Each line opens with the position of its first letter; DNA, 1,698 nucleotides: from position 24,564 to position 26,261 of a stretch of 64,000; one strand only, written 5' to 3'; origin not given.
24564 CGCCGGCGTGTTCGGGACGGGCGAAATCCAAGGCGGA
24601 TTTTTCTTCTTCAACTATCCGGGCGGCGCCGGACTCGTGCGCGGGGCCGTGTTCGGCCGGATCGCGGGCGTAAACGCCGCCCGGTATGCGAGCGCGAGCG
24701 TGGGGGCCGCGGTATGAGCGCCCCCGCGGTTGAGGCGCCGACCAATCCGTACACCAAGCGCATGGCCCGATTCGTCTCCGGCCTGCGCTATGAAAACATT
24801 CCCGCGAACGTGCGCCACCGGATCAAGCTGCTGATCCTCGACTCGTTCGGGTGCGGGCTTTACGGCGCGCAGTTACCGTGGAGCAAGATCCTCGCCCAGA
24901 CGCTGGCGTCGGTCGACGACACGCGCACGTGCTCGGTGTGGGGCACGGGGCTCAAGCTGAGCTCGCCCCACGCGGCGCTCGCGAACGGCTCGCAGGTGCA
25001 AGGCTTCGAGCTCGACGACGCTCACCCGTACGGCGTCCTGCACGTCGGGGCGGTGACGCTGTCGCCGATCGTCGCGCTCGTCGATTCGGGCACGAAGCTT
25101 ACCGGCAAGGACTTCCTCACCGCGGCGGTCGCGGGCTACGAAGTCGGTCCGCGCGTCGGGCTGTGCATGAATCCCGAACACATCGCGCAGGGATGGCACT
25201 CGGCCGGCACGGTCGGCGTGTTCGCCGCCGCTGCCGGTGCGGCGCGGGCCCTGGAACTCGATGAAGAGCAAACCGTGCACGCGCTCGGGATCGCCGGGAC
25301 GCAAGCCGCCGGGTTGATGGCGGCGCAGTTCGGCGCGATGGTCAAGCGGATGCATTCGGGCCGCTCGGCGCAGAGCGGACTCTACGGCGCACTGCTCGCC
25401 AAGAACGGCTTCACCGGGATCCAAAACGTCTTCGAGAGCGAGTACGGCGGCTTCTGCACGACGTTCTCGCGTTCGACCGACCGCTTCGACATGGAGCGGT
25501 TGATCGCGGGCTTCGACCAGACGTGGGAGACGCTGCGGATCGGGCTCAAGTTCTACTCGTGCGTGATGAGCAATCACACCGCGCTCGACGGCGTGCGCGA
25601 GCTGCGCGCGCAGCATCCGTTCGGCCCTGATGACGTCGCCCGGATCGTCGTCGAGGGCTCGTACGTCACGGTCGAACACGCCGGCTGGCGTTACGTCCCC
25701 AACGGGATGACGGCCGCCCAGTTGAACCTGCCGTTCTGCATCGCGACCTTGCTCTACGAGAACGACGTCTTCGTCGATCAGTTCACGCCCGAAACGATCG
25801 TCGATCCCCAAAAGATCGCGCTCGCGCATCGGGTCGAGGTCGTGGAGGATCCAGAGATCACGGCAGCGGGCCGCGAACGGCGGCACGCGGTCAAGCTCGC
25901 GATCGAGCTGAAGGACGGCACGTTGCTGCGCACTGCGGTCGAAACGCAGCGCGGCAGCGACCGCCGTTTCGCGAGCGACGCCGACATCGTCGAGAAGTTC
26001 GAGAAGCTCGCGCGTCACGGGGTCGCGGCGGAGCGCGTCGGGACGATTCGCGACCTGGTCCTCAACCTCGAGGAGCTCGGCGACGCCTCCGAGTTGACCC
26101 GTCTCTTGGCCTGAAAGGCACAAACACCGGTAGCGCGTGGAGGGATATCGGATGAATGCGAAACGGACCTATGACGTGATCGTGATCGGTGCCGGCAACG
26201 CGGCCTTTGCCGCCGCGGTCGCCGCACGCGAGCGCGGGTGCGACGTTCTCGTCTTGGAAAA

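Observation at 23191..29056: Two tandem TcuA-like flavoprotein + MmgE/PrpD modules with no TcuB/TcuC partners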

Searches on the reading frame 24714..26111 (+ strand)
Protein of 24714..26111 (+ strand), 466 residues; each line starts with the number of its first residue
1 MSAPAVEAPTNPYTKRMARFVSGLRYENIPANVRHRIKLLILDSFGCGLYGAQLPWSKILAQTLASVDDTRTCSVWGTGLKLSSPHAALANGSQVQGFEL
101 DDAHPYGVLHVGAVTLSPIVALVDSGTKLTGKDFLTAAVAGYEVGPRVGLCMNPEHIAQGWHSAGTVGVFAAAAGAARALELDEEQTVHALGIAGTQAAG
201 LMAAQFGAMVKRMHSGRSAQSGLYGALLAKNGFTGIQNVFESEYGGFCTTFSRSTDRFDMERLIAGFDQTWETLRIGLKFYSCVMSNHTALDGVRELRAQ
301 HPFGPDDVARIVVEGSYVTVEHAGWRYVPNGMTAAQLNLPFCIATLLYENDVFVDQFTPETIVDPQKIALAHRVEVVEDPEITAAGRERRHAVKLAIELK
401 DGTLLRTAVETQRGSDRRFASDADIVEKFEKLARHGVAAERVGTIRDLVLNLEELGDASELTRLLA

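Call 7: search_protein_families(library=pfam, proteins=[window:24714-26111:+])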
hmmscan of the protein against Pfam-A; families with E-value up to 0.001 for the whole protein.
window:24714-26111:+ (466 aa): 2 families
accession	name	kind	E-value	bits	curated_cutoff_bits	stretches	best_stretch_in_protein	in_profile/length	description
PF03972.19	MmgE_PrpD_N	-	2.1e-69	233.9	32.1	1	16-252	2-237/244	MmgE/PrpD N-terminal domain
PF19305.4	MmgE_PrpD_C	-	2.2e-32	112.7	32.1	1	281-453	1-172/173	MmgE/PrpD C-terminal domain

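Call 8: search_protein_families(library=ncbifam, proteins=[window:24714-26111:+])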
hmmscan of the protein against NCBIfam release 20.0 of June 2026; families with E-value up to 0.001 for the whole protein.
window:24714-26111:+ (466 aa): 2 families
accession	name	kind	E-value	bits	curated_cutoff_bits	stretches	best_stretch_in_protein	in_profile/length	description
NF042438.1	PrpD_hiGCgrampos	equivalog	4.4e-10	38.8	950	1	61-194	68-197/499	2-methylcitrate dehydratase PrpD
NF006943.0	PRK09425.1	equivalog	9.5e-08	31.2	575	1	33-456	33-467/480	bifunctional 2-methylcitrate dehydratase/aconitate hydratase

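Call 18: search_solved_structures(query=window:24714-26111:+, max_evalue=0.00001)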
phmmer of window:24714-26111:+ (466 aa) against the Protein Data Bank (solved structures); distinct sequences matched with E-value up to 0.00001: 10.
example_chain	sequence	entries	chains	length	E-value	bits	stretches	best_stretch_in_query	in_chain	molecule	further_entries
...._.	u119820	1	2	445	6.3e-33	117.5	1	73-431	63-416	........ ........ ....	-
7e9d_A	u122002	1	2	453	2e-32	115.9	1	73-431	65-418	IRG1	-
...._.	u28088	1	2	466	3.1e-30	108.6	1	41-431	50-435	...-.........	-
2hp3_A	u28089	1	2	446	3.6e-30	108.4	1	42-431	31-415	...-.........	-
12vw_A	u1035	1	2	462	2.5e-29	105.6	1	14-465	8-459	Cis-aconitate decarboxylase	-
12ux_A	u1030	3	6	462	3.5e-29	105.2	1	14-465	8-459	Cis-aconitate decarboxylase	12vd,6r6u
12vt_A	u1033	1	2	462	4e-29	105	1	14-465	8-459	Cis-aconitate decarboxylase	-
12vq_A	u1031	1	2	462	4.7e-29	104.8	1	14-465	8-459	Cis-aconitate decarboxylase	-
7br9_A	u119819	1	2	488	4.2e-27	98.3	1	14-465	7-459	Cis-aconitate decarboxylase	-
6r6t_A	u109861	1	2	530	5.9e-27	97.8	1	14-465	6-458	Cis-aconitate decarboxylase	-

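Call 45: search_solved_structures(query=window:24714-26111:+, max_evalue=1e-20, show_alignments=3)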
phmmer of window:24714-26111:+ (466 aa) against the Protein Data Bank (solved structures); distinct sequences matched with E-value up to 1e-20: 10.
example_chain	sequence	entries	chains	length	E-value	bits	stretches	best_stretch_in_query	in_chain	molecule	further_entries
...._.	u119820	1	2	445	6.3e-33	117.5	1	73-431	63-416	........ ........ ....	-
7e9d_A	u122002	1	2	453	2e-32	115.9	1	73-431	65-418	IRG1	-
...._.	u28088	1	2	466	3.1e-30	108.6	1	41-431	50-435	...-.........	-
2hp3_A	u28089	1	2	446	3.6e-30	108.4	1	42-431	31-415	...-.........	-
12vw_A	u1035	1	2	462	2.5e-29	105.6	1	14-465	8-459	Cis-aconitate decarboxylase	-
12ux_A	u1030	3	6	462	3.5e-29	105.2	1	14-465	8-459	Cis-aconitate decarboxylase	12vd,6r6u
12vt_A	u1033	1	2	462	4e-29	105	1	14-465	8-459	Cis-aconitate decarboxylase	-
12vq_A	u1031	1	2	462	4.7e-29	104.8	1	14-465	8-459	Cis-aconitate decarboxylase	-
7br9_A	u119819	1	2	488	4.2e-27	98.3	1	14-465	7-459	Cis-aconitate decarboxylase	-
6r6t_A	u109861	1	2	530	5.9e-27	97.8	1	14-465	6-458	Cis-aconitate decarboxylase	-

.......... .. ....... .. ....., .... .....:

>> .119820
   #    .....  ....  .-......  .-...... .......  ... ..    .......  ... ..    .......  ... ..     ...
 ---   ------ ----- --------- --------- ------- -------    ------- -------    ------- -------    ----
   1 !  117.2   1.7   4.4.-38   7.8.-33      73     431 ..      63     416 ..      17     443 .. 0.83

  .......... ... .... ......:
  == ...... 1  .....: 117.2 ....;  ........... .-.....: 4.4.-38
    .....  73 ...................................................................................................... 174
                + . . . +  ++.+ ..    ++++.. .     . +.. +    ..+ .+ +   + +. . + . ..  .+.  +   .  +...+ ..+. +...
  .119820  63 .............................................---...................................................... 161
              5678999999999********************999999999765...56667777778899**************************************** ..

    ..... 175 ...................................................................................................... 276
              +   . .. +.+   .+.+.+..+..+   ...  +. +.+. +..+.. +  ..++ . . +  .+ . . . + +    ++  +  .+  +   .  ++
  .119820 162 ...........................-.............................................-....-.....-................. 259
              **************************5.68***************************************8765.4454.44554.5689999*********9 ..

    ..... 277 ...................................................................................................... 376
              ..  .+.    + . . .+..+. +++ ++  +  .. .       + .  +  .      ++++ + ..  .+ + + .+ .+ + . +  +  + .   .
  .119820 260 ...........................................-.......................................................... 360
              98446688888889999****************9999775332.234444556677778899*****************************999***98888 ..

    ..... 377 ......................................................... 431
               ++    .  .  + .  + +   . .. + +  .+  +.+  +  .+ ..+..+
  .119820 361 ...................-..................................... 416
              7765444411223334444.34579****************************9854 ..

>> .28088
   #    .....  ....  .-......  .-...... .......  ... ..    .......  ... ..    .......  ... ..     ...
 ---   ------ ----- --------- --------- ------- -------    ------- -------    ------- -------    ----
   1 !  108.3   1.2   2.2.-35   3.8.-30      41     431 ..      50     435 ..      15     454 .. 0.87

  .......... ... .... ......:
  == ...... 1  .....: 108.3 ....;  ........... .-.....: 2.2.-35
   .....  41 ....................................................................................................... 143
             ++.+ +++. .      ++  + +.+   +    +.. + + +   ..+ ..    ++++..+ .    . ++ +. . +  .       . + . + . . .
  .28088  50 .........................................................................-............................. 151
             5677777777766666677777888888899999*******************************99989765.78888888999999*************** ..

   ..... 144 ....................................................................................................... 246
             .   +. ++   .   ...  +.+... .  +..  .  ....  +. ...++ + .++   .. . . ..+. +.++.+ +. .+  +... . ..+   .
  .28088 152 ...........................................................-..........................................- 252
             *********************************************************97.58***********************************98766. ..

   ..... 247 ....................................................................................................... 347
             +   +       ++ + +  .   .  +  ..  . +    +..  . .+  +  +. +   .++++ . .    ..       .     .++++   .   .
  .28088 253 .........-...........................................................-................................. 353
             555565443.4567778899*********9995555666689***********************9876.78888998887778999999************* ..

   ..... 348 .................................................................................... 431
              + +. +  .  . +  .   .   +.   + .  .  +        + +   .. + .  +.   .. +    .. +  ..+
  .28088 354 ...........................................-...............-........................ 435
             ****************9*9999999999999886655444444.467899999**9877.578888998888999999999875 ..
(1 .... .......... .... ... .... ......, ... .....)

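Call 59: find_homologous_proteins(query=window:24714-26111:+, max_evalue=1e-30)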
Query window:24714-26111:+ (466 aa): 6795 proteins with E <= 1e-30 among 8000 candidates; the best 120 are listed.
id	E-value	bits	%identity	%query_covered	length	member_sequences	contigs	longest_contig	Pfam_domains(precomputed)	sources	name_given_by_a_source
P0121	0.0e+0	1050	100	100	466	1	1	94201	PF19305.5,PF03972.20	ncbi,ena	-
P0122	3.2e-263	891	85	99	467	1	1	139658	PF19305.5,PF03972.20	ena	-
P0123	1.1e-218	745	70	99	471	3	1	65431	PF19305.5,PF03972.20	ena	-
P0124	3.1e-215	733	69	100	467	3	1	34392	PF19305.5,PF03972.20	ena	-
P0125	3.9e-208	710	69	98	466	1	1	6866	PF19305.5,PF03972.20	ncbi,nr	ncbi:MAG: MmgE/PrpD family protein [Candidatus Eremiobacteraeota bacterium]|nr:MmgE/PrpD family prot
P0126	1.4e-206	705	69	98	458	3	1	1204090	PF19305.5,PF03972.20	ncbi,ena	-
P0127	1.0e-204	699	68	98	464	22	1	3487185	PF19305.5,PF03972.20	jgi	jgi:2-methylcitrate dehydratase PrpD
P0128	7.6e-203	692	66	98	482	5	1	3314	PF19305.5,PF03972.20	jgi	jgi:aconitate decarboxylase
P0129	7.8e-203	692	70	93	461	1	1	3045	PF19305.5,PF03972.20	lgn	-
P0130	4.2e-202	690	66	98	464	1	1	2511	PF19305.5,PF03972.20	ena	-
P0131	7.9e-202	689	65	98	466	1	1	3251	PF19305.5,PF03972.20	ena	-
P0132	8.4e-202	689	65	98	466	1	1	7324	PF19305.5,PF03972.20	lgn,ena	-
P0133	1.6e-201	688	64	98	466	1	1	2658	PF19305.5,PF03972.20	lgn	-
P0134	1.6e-200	685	66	98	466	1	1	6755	PF19305.5,PF03972.20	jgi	jgi:2-methylcitrate dehydratase PrpD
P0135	1.8e-200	685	65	98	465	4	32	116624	PF19305.5,PF03972.20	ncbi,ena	-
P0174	1.2e-198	679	65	98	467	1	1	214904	PF19305.5,PF03972.20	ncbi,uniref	ncbi:MmgE/PrpD family protein [Pigmentiphaga soli]|uniref:MmgE/PrpD family protein n=1 Tax=Pigmentip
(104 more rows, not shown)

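Call 60: find_encoding_contigs(protein=P0121, flank=3000, max_places=2)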
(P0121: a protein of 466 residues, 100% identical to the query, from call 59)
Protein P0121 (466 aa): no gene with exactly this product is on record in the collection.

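Call 61: find_encoding_contigs(protein=P0122, flank=10000, max_places=2)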
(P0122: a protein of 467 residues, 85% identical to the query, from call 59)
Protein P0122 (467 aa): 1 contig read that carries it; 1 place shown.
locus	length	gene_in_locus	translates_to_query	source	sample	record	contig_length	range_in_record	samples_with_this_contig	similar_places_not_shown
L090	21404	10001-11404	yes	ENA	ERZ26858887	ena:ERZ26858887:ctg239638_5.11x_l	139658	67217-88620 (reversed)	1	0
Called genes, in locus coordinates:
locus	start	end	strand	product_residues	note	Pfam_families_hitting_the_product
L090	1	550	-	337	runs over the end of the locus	PF01073:3Beta_HSD, PF01370:Epimerase, PF02719:Polysacc_synt_2, PF04321:RmlD_sub_bind, PF07993:NAD_binding_4 (faint), PF13460:NAD_binding_10, PF16363:GDP_Man_Dehyd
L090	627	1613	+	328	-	PF01073:3Beta_HSD, PF01370:Epimerase, PF02719:Polysacc_synt_2 (faint), PF04321:RmlD_sub_bind, PF07993:NAD_binding_4 (faint), PF16363:GDP_Man_Dehyd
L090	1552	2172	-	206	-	PF01923:Cob_adeno_trans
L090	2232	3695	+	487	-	PF00587:tRNA-synt_2b, PF03129:HGTP_anticodon, PF09180:ProRS-C_1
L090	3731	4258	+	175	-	-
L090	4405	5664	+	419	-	PF00675:Peptidase_M16, PF05193:Peptidase_M16_C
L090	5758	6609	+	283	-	PF10997:Amj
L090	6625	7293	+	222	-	-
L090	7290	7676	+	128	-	PF03788:LrgA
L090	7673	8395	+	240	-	PF04172:LrgB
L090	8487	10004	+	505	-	PF00890:FAD_binding_2, PF01266:DAO, PF03486:HI0933_like (faint), PF12831:FAD_oxidored (weak)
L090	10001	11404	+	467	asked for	PF03972:MmgE_PrpD_N, PF19305:MmgE_PrpD_C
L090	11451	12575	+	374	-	-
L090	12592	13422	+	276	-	PF04909:Amidohydro_2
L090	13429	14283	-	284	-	PF02668:TauD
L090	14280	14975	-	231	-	PF00392:GntR, PF13412:HTH_24 (weak), PF07729:FCD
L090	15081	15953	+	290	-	PF00561:Abhydrolase_1, PF12146:Hydrolase_4, PF12697:Abhydrolase_6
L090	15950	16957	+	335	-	PF03480:DctP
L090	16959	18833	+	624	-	PF04290:DctQ, PF06808:DctM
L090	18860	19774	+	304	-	PF03446:NAD_binding_2 (weak), PF03807:F420_oxidored (weak), PF09130:DUF1932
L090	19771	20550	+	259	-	PF03328:HpcH_HpaI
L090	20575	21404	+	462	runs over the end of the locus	PF03972:MmgE_PrpD_N, PF19305:MmgE_PrpD_C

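Call 62: find_encoding_contigs(protein=P0174, flank=8000, max_places=2)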
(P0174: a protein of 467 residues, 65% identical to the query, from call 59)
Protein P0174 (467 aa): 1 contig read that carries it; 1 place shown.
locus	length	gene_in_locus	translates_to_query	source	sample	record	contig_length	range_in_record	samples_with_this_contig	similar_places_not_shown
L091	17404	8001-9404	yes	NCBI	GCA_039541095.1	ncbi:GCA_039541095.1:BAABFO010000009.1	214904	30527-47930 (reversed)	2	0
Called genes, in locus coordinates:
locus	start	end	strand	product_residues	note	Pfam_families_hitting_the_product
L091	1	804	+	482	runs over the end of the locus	PF02321:OEP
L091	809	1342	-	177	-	PF01614:IclR_C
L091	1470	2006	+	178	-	PF00080:Sod_Cu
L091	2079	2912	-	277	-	PF00892:EamA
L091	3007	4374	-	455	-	PF03972:MmgE_PrpD_N, PF19305:MmgE_PrpD_C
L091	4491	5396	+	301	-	PF00126:HTH_1, PF03466:LysR_substrate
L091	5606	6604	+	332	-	PF03401:TctC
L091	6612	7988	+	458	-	PF03972:MmgE_PrpD_N, PF19305:MmgE_PrpD_C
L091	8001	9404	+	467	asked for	PF03972:MmgE_PrpD_N, PF19305:MmgE_PrpD_C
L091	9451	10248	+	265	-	PF00753:Lactamase_B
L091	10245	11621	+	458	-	PF03972:MmgE_PrpD_N, PF19305:MmgE_PrpD_C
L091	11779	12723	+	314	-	PF00126:HTH_1, PF03466:LysR_substrate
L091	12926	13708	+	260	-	PF00596:Aldolase_II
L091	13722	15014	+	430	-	PF07690:MFS_1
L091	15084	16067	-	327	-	PF03401:TctC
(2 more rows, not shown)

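Call 63: find_encoding_contigs(protein=P0123, flank=6000, max_places=2)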
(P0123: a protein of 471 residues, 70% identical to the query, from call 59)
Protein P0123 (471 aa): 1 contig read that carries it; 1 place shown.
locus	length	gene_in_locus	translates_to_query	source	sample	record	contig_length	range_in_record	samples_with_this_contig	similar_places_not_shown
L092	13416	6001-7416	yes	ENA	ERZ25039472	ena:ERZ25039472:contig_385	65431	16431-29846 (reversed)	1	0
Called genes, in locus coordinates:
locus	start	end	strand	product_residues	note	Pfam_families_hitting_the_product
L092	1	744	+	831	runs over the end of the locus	PF16483:Glyco_hydro_64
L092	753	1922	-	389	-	PF00266:Aminotran_5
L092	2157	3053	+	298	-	PF00586:AIRS, PF02769:AIRS_C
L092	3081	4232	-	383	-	PF01070:FMN_dh, PF00478:IMPDH (weak), PF03060:NMO (weak), PF01645:Glu_synthase (weak)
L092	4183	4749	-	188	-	PF02515:CoA_transf_3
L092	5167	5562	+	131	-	PF03480:DctP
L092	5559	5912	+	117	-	PF03480:DctP (weak)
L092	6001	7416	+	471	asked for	PF03972:MmgE_PrpD_N, PF19305:MmgE_PrpD_C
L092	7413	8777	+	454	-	PF03972:MmgE_PrpD_N, PF19305:MmgE_PrpD_C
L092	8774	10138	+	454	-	PF03972:MmgE_PrpD_N, PF19305:MmgE_PrpD_C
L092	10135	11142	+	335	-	PF13379:NMT1_2, PF09084:NMT1, PF12974:Phosphonate-bd (faint)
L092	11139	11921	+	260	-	PF00005:ABC_tran, PF13304:AAA_21 (faint)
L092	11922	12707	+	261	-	PF00528:BPD_transp_1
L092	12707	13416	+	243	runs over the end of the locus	PF00392:GntR, PF07702:UTRA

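Call 64: find_encoding_contigs(protein=P0126, flank=6000, max_places=2)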
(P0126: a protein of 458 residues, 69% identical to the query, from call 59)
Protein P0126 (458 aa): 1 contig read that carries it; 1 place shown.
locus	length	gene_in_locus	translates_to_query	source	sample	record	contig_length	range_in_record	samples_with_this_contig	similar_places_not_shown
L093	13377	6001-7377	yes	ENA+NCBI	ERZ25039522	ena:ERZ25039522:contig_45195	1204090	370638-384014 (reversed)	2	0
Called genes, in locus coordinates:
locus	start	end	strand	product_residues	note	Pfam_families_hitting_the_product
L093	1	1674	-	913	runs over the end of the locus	PF00330:Aconitase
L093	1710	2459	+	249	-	PF00005:ABC_tran, PF13304:AAA_21 (faint)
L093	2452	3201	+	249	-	PF00528:BPD_transp_1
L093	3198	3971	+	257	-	PF00528:BPD_transp_1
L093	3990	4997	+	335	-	PF09084:NMT1, PF13379:NMT1_2, PF12974:Phosphonate-bd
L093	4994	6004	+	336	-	PF13379:NMT1_2, PF09084:NMT1, PF16868:NMT1_3 (weak), PF12974:Phosphonate-bd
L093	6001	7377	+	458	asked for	PF03972:MmgE_PrpD_N, PF19305:MmgE_PrpD_C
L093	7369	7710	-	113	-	-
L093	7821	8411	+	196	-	PF07336:ABATE, PF11706:zf-CGNR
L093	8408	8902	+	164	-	-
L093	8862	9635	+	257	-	PF00392:GntR, PF07702:UTRA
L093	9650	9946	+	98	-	-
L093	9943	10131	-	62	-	-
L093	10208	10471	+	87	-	-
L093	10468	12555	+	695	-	PF00577:Usher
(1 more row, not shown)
